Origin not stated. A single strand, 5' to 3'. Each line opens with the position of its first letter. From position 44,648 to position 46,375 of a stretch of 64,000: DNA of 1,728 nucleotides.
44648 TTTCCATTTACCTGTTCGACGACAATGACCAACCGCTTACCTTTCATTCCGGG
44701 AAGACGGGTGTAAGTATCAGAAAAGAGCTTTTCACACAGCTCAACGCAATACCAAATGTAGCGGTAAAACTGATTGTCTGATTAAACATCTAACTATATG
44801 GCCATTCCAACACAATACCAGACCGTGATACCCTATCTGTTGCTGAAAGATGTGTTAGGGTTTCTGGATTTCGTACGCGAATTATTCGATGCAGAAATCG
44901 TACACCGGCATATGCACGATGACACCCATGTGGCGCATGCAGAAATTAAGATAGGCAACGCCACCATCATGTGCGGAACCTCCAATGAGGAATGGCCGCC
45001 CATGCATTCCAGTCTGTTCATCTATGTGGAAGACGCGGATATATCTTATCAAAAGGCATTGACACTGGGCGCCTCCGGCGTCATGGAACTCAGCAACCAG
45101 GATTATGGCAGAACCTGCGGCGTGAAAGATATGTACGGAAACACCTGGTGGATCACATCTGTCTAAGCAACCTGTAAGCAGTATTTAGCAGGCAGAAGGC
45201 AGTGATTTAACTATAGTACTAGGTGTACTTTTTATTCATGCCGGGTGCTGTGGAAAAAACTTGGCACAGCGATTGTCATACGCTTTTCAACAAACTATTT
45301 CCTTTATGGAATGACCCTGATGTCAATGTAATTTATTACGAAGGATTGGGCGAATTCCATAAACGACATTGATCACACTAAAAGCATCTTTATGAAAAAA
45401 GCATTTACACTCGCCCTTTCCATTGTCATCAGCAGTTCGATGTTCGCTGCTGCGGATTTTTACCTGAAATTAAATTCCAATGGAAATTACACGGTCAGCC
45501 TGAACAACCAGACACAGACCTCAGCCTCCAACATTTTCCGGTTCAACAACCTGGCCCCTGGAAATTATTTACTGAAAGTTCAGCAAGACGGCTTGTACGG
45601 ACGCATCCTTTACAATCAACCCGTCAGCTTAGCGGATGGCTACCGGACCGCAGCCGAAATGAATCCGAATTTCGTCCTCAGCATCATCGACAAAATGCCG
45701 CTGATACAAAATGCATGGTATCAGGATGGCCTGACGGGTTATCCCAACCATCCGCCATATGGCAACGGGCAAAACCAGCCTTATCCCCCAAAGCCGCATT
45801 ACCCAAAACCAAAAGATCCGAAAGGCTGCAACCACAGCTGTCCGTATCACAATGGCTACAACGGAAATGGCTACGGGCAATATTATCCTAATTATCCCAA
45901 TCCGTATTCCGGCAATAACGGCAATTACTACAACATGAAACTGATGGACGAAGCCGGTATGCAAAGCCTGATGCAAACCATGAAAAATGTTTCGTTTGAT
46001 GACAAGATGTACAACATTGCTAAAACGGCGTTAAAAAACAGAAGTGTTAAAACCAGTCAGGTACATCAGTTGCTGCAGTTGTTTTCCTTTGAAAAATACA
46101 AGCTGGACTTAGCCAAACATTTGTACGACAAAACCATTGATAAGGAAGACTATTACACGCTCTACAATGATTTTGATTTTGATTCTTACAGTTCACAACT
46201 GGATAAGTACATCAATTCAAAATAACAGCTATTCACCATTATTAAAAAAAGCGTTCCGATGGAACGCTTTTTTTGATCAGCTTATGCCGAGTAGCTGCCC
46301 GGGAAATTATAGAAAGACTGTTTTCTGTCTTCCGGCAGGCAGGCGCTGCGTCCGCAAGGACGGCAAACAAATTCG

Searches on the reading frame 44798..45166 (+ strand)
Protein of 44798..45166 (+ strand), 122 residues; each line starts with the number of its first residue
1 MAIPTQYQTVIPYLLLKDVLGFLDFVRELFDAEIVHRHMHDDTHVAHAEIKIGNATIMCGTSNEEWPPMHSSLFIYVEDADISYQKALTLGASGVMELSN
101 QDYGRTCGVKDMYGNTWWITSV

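Call 14: search_protein_families(library=pfam, proteins=[window:44798-45166:+], max_evalue=0.01)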
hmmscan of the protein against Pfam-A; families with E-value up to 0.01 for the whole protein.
window:44798-45166:+ (122 aa): 1 family
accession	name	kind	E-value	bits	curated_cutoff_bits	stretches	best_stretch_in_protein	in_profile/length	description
PF00903.31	Glyoxalase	-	3.7e-05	24.5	20.6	1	21-119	14-121/121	Glyoxalase/Bleomycin resistance protein/Dioxygenase superfamily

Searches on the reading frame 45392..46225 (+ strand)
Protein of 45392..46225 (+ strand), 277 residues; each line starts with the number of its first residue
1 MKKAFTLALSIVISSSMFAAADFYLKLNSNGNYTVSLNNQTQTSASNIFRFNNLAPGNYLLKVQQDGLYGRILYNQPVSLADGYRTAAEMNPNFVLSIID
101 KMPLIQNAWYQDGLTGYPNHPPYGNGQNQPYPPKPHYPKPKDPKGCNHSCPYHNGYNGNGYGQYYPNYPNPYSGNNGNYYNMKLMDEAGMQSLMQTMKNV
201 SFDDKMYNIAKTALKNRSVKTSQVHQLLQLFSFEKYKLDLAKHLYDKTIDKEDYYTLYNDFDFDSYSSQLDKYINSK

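Call 14: search_protein_families(library=pfam, proteins=[window:45392-46225:+], max_evalue=0.01)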
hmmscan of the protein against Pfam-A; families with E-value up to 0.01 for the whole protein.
window:45392-46225:+ (277 aa): 5 families
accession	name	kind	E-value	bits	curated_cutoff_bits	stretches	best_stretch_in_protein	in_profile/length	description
PF14771.11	DUF4476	-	5.6e-17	62.2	22.5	1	185-273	2-90/91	Domain of unknown function (DUF4476)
PF23623.1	GBD_IRG7_N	-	0.00034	21.2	27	1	28-66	44-81/95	IRG7 N-terminal galactose binding domain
PF07495.19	Y_Y_Y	-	0.00081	19.7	26.6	1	39-65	19-46/65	Y_Y_Y domain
PF13620.12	CarboxypepD_reg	-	0.002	18.9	32.3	1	37-69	28-60/82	Carboxypeptidase regulatory-like domain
PF24421.1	Ig_J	-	0.0029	18.1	29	0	20-71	40-90/104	Tip attachment protein J, Ig-like domain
